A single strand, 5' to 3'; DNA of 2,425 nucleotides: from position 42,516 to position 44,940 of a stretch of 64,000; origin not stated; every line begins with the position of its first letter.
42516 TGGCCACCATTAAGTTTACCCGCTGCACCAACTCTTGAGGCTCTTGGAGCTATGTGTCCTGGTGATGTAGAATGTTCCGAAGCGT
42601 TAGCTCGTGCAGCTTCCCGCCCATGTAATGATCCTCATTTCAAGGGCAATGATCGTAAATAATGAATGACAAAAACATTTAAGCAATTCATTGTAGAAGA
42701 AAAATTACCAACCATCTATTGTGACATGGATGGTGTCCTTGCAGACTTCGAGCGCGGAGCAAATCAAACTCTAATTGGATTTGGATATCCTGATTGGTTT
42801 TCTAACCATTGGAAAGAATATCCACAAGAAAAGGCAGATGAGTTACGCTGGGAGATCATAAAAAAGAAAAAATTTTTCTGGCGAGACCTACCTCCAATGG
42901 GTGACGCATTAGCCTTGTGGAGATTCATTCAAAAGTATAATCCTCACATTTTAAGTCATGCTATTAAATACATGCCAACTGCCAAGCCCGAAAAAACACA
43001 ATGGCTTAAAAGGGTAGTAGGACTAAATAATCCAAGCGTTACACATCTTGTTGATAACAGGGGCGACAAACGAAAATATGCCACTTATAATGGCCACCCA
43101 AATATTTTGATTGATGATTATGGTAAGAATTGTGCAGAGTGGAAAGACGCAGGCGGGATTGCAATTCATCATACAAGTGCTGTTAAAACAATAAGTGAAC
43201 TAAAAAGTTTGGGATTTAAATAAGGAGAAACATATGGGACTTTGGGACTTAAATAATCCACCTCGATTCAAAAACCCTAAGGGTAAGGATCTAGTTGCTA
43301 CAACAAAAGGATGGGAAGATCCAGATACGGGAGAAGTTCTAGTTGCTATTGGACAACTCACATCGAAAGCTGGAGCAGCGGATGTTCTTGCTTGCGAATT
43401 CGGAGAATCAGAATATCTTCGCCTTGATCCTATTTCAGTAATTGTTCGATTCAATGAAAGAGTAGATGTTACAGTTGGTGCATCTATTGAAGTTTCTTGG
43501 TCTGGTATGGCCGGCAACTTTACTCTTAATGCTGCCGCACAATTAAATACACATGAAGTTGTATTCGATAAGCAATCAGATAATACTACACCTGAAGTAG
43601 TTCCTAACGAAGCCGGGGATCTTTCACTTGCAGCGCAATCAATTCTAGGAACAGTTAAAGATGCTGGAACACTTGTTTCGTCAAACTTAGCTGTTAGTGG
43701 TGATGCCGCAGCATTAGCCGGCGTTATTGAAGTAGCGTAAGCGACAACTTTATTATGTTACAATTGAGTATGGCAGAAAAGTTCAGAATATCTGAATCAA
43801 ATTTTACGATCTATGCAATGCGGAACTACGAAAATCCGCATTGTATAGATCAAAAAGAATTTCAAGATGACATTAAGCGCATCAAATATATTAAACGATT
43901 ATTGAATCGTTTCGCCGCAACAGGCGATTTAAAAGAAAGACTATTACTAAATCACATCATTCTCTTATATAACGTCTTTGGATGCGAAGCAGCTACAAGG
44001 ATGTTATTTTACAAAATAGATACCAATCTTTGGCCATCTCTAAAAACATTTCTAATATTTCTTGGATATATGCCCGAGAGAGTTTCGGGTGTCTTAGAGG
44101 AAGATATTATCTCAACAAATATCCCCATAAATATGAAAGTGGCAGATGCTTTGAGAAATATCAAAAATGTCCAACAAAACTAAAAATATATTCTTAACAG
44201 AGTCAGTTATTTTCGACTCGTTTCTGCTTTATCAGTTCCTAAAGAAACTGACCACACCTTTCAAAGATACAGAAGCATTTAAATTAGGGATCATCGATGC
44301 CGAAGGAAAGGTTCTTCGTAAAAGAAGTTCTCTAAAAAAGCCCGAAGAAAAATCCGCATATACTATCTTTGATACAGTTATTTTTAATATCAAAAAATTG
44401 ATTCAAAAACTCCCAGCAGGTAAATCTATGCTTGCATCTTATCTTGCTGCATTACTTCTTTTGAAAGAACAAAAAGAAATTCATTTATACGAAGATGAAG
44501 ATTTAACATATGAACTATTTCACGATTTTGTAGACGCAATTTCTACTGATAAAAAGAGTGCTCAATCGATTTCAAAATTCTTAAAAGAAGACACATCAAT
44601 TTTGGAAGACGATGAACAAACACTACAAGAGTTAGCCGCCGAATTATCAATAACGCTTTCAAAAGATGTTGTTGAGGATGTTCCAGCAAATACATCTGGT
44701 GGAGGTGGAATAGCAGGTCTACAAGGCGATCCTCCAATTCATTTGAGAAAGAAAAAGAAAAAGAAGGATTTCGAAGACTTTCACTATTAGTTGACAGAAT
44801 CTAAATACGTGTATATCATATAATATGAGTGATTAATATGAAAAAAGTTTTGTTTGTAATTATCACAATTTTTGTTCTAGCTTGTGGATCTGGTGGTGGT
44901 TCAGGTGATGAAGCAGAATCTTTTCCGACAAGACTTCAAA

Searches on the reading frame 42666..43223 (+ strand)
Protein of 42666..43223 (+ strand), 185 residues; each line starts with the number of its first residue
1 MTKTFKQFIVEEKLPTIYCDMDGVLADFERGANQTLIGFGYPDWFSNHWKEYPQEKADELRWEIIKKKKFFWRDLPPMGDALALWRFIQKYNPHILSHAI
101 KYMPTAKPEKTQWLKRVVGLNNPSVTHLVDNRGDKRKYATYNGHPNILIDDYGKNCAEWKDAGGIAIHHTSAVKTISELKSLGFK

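Call 72: search_protein_families(library=phrogs, proteins=[window:42666-43223:+], max_evalue=0.001)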
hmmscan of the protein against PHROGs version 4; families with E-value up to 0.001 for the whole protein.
window:42666-43223:+ (185 aa): 2 families
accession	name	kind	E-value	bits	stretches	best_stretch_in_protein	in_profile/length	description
phrog_2643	-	moron, auxiliary metabolic gene and host takeover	1.1e-26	94.7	1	12-184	4-171/182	5'-3' deoxyribonucleotidase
phrog_420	-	unknown function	3e-23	83.7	1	12-179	11-185/267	unknown function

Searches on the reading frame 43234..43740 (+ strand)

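Call 72: search_protein_families(library=phrogs, proteins=[window:43234-43740:+], max_evalue=0.001)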
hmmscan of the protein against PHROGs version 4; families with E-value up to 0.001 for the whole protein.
window:43234-43740:+ (168 aa): 1 family
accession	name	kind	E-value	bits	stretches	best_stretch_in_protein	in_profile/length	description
phrog_11617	-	unknown function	4.2e-17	63.8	1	32-164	49-181/190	-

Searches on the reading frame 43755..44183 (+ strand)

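Call 72: search_protein_families(library=phrogs, proteins=[window:43755-44183:+], max_evalue=0.001)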
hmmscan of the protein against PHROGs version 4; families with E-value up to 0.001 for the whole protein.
window:43755-44183:+ (142 aa): 1 family
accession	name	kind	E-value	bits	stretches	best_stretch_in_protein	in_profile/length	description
phrog_407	-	unknown function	1.1e-42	145.6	1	12-135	6-119/120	-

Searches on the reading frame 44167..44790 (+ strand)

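Call 72: search_protein_families(library=phrogs, proteins=[window:44167-44790:+], max_evalue=0.001)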
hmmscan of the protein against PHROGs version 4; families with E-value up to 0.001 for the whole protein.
window:44167-44790:+ (207 aa): 3 families
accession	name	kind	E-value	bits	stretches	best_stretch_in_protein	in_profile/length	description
phrog_18642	-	unknown function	3e-39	135.9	1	13-159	3-146/197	-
phrog_2086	-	unknown function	1.7e-20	74.7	1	15-129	7-118/156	-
phrog_3286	-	unknown function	0.00058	20.9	0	171-200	21-53/64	-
